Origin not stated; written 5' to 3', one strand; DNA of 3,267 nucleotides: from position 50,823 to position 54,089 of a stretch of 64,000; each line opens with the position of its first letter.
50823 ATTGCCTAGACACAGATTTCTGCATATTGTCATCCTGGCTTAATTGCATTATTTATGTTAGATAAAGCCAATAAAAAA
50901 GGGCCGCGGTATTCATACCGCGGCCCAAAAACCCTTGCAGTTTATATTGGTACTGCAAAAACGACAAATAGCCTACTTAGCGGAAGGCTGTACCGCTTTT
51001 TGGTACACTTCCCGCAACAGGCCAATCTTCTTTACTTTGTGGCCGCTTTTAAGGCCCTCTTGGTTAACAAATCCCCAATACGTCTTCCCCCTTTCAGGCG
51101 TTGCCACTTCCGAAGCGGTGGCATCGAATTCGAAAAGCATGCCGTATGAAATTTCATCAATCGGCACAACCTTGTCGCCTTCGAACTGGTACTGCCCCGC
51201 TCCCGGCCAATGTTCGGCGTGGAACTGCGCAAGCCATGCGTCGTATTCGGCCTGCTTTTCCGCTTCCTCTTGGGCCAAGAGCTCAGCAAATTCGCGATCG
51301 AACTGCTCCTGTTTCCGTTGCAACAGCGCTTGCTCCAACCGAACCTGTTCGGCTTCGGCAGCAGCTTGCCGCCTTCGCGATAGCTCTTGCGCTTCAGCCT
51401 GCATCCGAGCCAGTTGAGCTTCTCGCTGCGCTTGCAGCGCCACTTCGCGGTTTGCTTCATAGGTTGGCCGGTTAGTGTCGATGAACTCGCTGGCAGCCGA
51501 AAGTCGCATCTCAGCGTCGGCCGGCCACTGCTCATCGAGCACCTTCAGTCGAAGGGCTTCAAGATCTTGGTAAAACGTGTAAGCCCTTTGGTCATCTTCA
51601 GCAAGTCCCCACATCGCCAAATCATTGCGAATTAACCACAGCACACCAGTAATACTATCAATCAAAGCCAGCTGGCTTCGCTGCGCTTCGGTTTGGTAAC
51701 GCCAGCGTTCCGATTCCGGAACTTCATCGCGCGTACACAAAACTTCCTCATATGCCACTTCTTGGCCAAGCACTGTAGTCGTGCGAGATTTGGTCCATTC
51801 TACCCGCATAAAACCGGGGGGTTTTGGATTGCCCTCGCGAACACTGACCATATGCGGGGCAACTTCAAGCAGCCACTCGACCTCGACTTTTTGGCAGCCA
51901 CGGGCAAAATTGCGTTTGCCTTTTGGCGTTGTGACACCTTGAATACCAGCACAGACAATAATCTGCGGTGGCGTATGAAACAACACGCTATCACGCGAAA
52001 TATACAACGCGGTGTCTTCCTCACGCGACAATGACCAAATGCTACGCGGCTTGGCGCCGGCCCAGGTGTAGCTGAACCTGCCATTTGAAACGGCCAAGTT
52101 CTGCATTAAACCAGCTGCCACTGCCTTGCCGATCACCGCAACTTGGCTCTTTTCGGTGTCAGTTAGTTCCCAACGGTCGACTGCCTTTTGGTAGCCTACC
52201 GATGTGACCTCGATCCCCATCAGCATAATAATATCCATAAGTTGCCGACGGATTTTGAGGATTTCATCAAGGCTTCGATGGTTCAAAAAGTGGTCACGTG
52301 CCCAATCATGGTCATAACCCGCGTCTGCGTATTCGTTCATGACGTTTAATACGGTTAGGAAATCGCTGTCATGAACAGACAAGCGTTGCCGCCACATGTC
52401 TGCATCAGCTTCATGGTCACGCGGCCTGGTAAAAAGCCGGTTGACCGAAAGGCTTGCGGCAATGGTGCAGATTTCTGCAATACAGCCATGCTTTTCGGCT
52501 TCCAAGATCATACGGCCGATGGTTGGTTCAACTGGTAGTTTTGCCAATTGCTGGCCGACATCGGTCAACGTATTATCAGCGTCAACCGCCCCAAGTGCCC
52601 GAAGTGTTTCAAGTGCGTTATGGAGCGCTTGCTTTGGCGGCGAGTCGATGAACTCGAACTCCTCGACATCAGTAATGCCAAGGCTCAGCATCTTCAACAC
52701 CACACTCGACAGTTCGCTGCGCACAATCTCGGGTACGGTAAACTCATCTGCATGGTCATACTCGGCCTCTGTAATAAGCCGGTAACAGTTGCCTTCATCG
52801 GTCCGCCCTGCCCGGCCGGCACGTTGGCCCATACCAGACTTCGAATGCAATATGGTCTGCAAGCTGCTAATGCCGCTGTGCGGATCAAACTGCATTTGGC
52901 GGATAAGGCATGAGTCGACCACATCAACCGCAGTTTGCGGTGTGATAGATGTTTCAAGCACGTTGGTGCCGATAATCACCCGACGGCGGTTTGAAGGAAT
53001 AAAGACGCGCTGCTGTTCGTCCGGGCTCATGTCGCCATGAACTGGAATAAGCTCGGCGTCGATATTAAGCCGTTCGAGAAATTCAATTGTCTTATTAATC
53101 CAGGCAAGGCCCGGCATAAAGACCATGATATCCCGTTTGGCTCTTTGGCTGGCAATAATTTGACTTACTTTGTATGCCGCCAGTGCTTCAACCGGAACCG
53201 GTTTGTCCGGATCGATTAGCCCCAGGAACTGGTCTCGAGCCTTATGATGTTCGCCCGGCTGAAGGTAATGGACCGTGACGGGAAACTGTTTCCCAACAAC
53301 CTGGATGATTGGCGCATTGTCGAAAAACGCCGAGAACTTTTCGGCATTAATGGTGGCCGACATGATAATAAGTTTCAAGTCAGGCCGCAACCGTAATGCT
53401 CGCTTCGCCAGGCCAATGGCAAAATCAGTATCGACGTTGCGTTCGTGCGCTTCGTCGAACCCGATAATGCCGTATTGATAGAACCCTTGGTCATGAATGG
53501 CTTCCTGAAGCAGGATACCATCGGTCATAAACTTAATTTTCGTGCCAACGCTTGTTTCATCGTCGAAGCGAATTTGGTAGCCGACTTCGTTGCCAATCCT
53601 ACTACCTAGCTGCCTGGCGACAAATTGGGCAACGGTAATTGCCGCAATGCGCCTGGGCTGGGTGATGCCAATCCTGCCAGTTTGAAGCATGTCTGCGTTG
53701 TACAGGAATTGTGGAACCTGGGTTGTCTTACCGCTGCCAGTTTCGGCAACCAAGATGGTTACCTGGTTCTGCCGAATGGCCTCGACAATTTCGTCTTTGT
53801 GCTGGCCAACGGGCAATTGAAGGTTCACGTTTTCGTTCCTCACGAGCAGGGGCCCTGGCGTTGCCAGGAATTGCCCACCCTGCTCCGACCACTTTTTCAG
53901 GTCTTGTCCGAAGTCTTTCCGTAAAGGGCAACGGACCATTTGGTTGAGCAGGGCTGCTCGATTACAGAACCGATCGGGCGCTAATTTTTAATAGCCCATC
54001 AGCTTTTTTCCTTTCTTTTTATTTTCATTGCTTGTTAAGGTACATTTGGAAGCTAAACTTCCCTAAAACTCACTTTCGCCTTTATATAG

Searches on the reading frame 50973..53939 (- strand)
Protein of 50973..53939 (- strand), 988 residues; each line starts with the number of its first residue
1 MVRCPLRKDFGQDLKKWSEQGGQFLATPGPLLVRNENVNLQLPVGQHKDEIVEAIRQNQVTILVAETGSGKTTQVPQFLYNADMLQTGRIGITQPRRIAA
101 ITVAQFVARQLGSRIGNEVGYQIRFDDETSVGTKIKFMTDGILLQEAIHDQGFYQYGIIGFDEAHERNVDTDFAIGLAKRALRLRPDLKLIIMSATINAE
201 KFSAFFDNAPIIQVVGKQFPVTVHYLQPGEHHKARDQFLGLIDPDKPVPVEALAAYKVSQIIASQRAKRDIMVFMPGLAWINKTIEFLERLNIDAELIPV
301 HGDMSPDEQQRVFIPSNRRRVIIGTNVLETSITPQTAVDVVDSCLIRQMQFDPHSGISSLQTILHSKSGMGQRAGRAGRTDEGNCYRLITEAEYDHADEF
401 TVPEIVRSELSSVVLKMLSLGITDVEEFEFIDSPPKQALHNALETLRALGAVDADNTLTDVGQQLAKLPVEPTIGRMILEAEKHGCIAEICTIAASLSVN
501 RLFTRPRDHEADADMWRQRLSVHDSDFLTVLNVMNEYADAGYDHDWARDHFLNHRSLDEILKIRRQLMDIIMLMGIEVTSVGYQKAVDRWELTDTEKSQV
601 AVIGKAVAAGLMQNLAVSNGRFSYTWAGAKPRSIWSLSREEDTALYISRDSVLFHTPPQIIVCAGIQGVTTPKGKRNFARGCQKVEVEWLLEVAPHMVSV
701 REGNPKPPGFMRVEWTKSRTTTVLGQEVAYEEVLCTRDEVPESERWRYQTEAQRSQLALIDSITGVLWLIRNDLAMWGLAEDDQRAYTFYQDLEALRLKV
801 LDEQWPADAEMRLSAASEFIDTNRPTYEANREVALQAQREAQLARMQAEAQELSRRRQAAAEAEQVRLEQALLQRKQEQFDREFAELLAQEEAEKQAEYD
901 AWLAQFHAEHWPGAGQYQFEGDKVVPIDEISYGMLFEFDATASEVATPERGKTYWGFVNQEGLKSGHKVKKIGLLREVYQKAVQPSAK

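Call 5: search_protein_families(library=pfam, proteins=[window:50973-53939:-], max_evalue=0.1)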
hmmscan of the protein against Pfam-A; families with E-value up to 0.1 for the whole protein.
window:50973-53939:- (988 aa): 7 families
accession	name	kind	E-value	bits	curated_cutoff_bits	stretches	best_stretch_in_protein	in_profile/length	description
PF21010.2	HA2_C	-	3.5e-10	40.7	21.3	1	471-529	1-76/77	Helicase associated domain (HA2), ratchet-like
PF00271.37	Helicase_C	-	7.6e-09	36.2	23.5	1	259-380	7-109/110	Helicase conserved C-terminal domain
PF00270.35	DEAD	-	2.3e-08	34.4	26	1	49-200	5-162/167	DEAD/DEAH box helicase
PF04408.29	HA2_N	-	9.6e-08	32.3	21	1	442-470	1-29/29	Helicase associated domain (HA2), winged-helix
PF07717.22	OB_NTP_bind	-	1.9e-07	31.6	29.5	1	604-696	2-82/83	Oligonucleotide/oligosaccharide-binding (OB)-fold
PF13401.12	AAA_22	-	0.075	13.8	27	0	57-117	4-64/130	AAA domain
PF13245.12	AAA_19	-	0.081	13.5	25.1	0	50-118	3-64/134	AAA domain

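Call 6: search_protein_families(library=padloc, proteins=[window:50973-53939:-], max_evalue=0.1)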
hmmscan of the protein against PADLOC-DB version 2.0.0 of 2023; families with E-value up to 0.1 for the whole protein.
window:50973-53939:- (988 aa): 4 families
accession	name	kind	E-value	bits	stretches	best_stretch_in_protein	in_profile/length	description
PDLC01148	RecD_like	-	0.00023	17.6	1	41-105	311-374/719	RecD/Tra ATPase fused to N-terminal HHH domain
PDLC00117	GajB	-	0.00029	17.5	1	49-122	18-85/604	UrvD helicase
PDLC04140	mad8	-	0.0022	15.6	1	43-112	5-75/314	mads_8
PDLC00938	Cas3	-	0.0035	14.6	0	155-332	124-292/358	CRISPR-associated helicase Cas3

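Call 7: find_homologous_proteins(query=window:50973-53939:-)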
Query window:50973-53939:- (988 aa): 7849 proteins with E <= 0.001 among 8000 candidates; the best 120 are listed.
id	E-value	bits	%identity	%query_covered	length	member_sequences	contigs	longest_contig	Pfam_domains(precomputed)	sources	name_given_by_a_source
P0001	0.0e+0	2244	100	100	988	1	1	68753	PF00270.36,PF00271.38,PF07717.23,PF04408.30,PF21010.3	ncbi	-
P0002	2.5e-209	716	52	68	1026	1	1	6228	PF00270.36,PF00271.38,PF07717.23,PF21010.3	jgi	-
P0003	5.2e-208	711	40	96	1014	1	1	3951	PF00270.36,PF00271.38,PF07717.23,PF04408.30,PF21010.3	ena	-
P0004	7.7e-203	694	48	73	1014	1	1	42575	PF00270.36,PF00271.38,PF07717.23,PF04408.30,PF21010.3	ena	-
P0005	4.7e-196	672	49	69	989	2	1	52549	PF00270.36,PF00271.38,PF07717.23,PF04408.30,PF21010.3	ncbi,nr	ncbi:ATP-dependent RNA helicase [Patescibacteria group bacterium]|nr:ATP-dependent RNA helicase [Pat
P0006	3.8e-188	646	47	67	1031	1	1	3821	PF00270.36,PF00271.38,PF07717.23,PF04408.30,PF21010.3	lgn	-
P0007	1.6e-182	627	48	66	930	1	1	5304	PF00270.36,PF00271.38,PF07717.23,PF04408.30,PF21010.3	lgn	-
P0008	5.5e-179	615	45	67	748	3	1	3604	PF00270.36,PF00271.38,PF07717.23,PF21010.3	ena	-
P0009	7.0e-177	608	39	95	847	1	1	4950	PF00270.36,PF00271.38,PF07717.23,PF21010.3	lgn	-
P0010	2.3e-175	603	51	57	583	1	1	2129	PF00270.36,PF00271.38,PF04408.30,PF21010.3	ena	-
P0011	5.0e-175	602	46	67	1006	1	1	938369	PF00270.36,PF00271.38,PF07717.23,PF21010.3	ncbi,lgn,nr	ncbi:MAG: oligonucleotide/oligosaccharide-binding fold domain-containing protein [bacterium]|nr:olig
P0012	8.7e-169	582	45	66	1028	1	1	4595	PF00270.36,PF00271.38,PF07717.23,PF21010.3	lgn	-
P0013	2.9e-165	570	43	73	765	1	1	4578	PF00270.36,PF00271.38,PF07717.23,PF04408.30,PF21010.3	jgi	jgi:ATP-dependent RNA helicase DHX8/PRP22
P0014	9.7e-159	548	44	67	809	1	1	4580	PF00270.36,PF00271.38,PF07717.23,PF04408.30,PF04851.22,PF21010.3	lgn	-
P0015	1.3e-157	545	43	70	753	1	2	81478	PF00270.36,PF00271.38,PF07717.23,PF04408.30,PF21010.3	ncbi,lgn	-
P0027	1.8e-151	524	43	70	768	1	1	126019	PF00270.36,PF13401.13,PF00271.38,PF07717.23,PF04408.30,PF21010.3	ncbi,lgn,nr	ncbi:MAG: ATP-dependent RNA helicase [Parcubacteria group bacterium]|nr:ATP-dependent RNA helicase [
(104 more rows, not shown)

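Call 8: search_dna_similar(query=window:50973-53939:-, collection=plasmids, mode=protein, max_rows=25)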
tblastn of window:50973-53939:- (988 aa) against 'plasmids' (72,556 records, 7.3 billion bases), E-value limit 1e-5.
Records with a match: 56; places in all: 66; records where one place covers at least 80% of the query: 0.
Best place of each record, by identity: <60% 56.
By first word of the organism name: Escherichia 13; Mycetohabitans 9; Sinorhizobium 4; Pseudomonas 3; Acinetobacter 3; Klebsiella 2; Salmonella 2; Proteus 2; Ralstonia 2; Neisseria 2; and 13 more.
By predicted mobility (MOB-suite, as given by PLSDB): non-mobilizable 48; mobilizable 6; conjugative 2.
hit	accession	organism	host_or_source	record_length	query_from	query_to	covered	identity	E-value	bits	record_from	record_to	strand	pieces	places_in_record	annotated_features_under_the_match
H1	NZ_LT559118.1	Nonomuraea gerenzanensis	-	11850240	42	705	67%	36.5%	3e-110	384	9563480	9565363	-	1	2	none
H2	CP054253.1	Escherichia coli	Homo sapiens,bone infection of foot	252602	42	705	67%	35.6%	5e-109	380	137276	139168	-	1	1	none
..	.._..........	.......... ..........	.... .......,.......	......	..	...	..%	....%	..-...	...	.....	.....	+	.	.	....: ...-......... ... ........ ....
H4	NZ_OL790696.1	Escherichia coli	-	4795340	42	705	67%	35.5%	6e-109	380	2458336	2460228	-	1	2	none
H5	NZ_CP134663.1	Escherichia coli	Larus michahellis,bacteria,cloaca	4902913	42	705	67%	35.5%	6e-109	380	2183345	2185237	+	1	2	none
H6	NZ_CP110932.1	Salmonella enterica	Chicken,whole organism,gut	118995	42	705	67%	35.5%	9e-108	376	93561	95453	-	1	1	hrpA: ATP-dependent RNA helicase HrpA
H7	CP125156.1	Klebsiella pneumoniae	-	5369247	42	705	67%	35.4%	7e-109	380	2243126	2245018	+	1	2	hrpA: ATP-dependent RNA helicase HrpA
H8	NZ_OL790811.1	Proteus mirabilis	-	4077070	30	729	71%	33.6%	2e-105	370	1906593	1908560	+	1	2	none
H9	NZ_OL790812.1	Proteus mirabilis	-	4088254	30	729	71%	33.6%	2e-105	370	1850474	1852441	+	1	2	none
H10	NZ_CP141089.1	Escherichia coli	Homo sapiens,Infected Human Urine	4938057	42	705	67%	35.3%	2e-108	378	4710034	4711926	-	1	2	none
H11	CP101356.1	Salmonella enterica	chicken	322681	42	705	67%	35.3%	6e-108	377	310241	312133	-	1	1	hrpA: ATP-dependent RNA helicase HrpA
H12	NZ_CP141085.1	Escherichia coli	Homo sapiens,Infected Human Urine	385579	42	705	67%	35.3%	1e-107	376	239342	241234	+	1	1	hrpA: ATP-dependent RNA helicase HrpA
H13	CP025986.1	Ralstonia solanacearum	Cucurbita maxima,culture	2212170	42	705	67%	34.8%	4e-104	365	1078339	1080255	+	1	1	hrpA: ATP-dependent RNA helicase HrpA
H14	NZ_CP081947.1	Pseudomonas sp. DR48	Rhizosphere of Soybean,whole organism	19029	41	733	70%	33.2%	1e-96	343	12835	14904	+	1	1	record has no annotation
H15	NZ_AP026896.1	Aeromonas caviae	Microbe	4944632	42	728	70%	32.9%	7e-103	362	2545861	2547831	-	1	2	none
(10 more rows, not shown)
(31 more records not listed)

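Call 9: find_encoding_contigs(protein=P0001, flank=10000, max_places=3)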
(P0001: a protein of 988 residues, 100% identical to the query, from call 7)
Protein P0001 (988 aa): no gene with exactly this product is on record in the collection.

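Call 10: find_encoding_contigs(protein=P0004, flank=10000, max_places=3)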
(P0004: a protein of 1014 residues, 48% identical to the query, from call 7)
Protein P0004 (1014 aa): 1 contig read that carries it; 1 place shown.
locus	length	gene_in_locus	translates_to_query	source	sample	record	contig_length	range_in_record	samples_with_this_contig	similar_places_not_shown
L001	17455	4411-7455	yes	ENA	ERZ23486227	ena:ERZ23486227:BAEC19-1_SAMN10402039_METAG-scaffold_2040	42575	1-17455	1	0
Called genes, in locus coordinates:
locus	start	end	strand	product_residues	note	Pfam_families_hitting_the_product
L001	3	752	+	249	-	?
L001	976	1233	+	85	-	PF03083:MtN3_slv, PF04193:PQ-loop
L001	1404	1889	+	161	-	-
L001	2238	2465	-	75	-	-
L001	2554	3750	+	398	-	PF26549:Tricorn_N (faint), PF26550:Tricorn_2nd (faint), PF07676:PD40 (faint)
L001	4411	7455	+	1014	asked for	PF00270:DEAD, PF00271:Helicase_C, PF04408:WHD_HA2 (weak), PF21010:HA2_C, PF07717:OB_NTP_bind (weak)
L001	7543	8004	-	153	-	-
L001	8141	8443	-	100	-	-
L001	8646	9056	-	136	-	-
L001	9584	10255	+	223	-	PF00072:Response_reg, PF00486:Trans_reg_C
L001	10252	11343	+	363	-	PF00348:polyprenyl_synt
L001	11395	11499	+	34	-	-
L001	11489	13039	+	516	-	PF02518:HATPase_c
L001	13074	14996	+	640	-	-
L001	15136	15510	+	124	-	PF00072:Response_reg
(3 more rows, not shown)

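Call 11: find_encoding_contigs(protein=P0005, flank=10000, max_places=3)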
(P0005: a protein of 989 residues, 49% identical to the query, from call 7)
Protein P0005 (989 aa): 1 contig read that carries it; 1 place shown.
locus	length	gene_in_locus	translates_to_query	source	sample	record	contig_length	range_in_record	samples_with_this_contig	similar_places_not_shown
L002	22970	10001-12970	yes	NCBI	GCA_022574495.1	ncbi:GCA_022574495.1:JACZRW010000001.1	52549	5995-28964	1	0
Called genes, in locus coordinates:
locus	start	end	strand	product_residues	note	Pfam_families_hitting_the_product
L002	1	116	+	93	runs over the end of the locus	-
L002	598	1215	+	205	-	PF00487:FA_desaturase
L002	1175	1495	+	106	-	PF00487:FA_desaturase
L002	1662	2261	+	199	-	PF00561:Abhydrolase_1 (faint), PF06821:Ser_hydrolase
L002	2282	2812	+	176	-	PF04542:Sigma70_r2, PF08281:Sigma70_r4_2, PF04545:Sigma70_r4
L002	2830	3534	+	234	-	PF18915:DUF5667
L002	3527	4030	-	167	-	PF07920:DUF1684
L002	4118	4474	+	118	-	-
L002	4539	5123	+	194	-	PF00578:AhpC-TSA, PF08534:Redoxin, PF00085:Thioredoxin (weak), PF13098:Thioredoxin_2, PF13905:Thioredoxin_8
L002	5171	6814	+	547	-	PF00496:SBP_bac_5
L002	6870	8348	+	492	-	PF00672:HAMP, PF00512:HisKA, PF02518:HATPase_c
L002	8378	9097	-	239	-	PF01551:Peptidase_M23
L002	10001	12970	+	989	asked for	PF00270:DEAD, PF00271:Helicase_C, PF04408:WHD_HA2 (faint), PF21010:HA2_C, PF07717:OB_NTP_bind (weak)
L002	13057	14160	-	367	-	PF08308:PEGA, PF06347:SH3_4 (weak), PF08239:SH3_3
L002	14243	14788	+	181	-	-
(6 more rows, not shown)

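Call 13: search_protein_families(library=phrogs, proteins=[window:50973-53939:-], max_evalue=0.1)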
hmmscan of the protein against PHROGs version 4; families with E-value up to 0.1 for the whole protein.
window:50973-53939:- (988 aa): 3 families
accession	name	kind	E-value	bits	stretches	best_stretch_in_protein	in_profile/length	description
phrog_16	-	DNA, RNA and nucleotide metabolism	0.0037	16.5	1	56-330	288-554/986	DNA helicase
phrog_239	-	DNA, RNA and nucleotide metabolism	0.0058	16.6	1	53-168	353-452/801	DNA primase/helicase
phrog_5019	-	unknown function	0.014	16.8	1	510-560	57-107/147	-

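Call 15: list_cluster_members(proteins=[window:50973-53939:-, window:54152-54751:-, window:54782-55720:-, window:55939-56274:-, window:56688-57155:-, window:57159-57512:-, window:57707-58039:-, window:58272-58646:-, window:58666-59061:-, window:10801-11796:-])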
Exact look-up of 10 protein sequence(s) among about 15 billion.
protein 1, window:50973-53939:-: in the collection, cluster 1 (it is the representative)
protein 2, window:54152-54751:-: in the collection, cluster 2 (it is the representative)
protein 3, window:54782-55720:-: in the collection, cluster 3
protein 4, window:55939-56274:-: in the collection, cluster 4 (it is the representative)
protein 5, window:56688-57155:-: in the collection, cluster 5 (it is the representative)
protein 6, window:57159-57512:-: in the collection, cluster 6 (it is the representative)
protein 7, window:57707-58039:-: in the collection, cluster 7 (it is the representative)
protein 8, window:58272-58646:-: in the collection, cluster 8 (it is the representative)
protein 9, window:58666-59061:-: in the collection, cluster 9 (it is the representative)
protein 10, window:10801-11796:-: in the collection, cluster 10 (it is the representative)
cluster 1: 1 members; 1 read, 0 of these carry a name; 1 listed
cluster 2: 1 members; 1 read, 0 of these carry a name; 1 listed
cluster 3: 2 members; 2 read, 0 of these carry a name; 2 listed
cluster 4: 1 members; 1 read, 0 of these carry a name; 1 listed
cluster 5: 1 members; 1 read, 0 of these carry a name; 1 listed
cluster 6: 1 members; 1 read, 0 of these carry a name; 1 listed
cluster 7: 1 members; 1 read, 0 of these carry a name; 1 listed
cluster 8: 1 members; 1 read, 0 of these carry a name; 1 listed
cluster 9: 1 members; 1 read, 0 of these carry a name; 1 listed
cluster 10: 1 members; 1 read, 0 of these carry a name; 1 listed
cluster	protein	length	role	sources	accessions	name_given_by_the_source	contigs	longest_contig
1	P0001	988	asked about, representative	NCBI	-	-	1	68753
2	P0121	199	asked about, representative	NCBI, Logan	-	-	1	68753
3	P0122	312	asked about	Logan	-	-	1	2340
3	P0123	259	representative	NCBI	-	-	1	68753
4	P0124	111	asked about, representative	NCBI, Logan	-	-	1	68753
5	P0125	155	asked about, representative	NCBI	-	-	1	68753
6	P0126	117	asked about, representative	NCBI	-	-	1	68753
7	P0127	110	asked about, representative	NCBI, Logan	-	-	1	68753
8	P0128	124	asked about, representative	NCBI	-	-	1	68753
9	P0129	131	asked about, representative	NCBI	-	-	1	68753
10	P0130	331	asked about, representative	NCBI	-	-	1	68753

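Call 25: find_related_loci(query=A1, collection=genome_contigs, flank=10000)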
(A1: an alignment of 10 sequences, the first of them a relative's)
Query A1 (988 aa) in genome_contigs; peptide patterns used: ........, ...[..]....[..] (x = any residue, [..] = any of these).
600 stretches matched a pattern (row limit reached: there are more); 594 encode a relative of the query (tblastn E <= 1e-3); the best 80 are kept; 80 distinct loci.
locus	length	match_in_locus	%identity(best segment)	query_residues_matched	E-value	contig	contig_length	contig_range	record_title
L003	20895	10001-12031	43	42-729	5e-161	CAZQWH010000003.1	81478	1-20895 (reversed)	MAG TPA_asm: uncultured Candidatus Saccharibacteria bacterium isolate SRP263527_co2_234 genome assembly, contig: NODE_18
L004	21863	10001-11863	43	39-705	3e-155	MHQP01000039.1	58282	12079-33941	MAG: Candidatus Sungbacteria bacterium RIFCSPLOWO2_01_FULL_47_32 rifcsplowo2_01_scaffold_493, whole genome shotgun seque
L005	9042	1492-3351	39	41-702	1e-151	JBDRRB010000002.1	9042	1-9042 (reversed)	MAG: bacterium isolate MEGAHIT-group-2.75 k141_711281, whole genome shotgun sequence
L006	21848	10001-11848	44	39-699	5e-150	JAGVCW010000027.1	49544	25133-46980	MAG: Candidatus Paceibacterota bacterium isolate WC_11 c_000000128608, whole genome shotgun sequence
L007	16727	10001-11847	41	43-700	7e-142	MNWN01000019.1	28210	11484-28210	MAG: Parcubacteria group bacterium CG1_02_58_44 cg1_0.2_scaffold_1157_c, whole genome shotgun sequence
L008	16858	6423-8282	39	42-698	2e-140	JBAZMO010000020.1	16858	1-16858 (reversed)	MAG: Patescibacteria group bacterium isolate SO_2017_LW4_45 scaffold_6679_c1_LW137-91_2017, whole genome shotgun sequenc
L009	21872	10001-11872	38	40-699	7e-129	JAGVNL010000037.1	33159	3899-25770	MAG: bacterium isolate DeMMO3_42 c_000000073786, whole genome shotgun sequence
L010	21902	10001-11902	36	23-698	3e-121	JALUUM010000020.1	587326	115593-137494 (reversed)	MAG: Spirochaetales bacterium isolate 128-326_metabat1_scaf2bin.014 128-326_scaffold_1_c2, whole genome shotgun sequence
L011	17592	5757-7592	37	41-694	2e-120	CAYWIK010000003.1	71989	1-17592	MAG TPA_asm: uncultured Spirochaetales bacterium isolate binchicken_co8_185 genome assembly, contig: NODE_222_length_719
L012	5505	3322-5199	36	28-697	7e-121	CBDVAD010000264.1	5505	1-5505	MAG TPA_asm: uncultured bacterium isolate SRR22302365_concoct_1 genome assembly, contig: ERZ25074835.13666, whole genome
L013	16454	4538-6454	36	42-721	1e-119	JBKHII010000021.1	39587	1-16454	MAG: Spirochaetales bacterium isolate D1M13_7 NODE_161_length_39587_cov_16.242538, whole genome shotgun sequence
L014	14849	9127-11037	36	34-703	8e-119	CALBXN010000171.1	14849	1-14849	MAG TPA_asm: uncultured Treponema sp. isolate SRR6425805_bin.27_CONCOCT_v1.1_MAG genome assembly, contig: ERZ1767615.187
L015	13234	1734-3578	35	40-697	1e-117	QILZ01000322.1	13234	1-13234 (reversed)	MAG: Spirochaetales bacterium isolate SZUA-6 Ga0063293_10004457, whole genome shotgun sequence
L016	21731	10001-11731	37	41-634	1e-117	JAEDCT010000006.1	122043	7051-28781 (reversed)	MAG: Treponema sp. isolate MAG013 NODE_71_length_122043_cov_72.616684, whole genome shotgun sequence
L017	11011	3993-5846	36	38-697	9e-118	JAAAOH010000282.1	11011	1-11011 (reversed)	MAG: Spirochaetes bacterium isolate GSL.Bin19 NODE_4678_length_11011_cov_0.440404, whole genome shotgun sequence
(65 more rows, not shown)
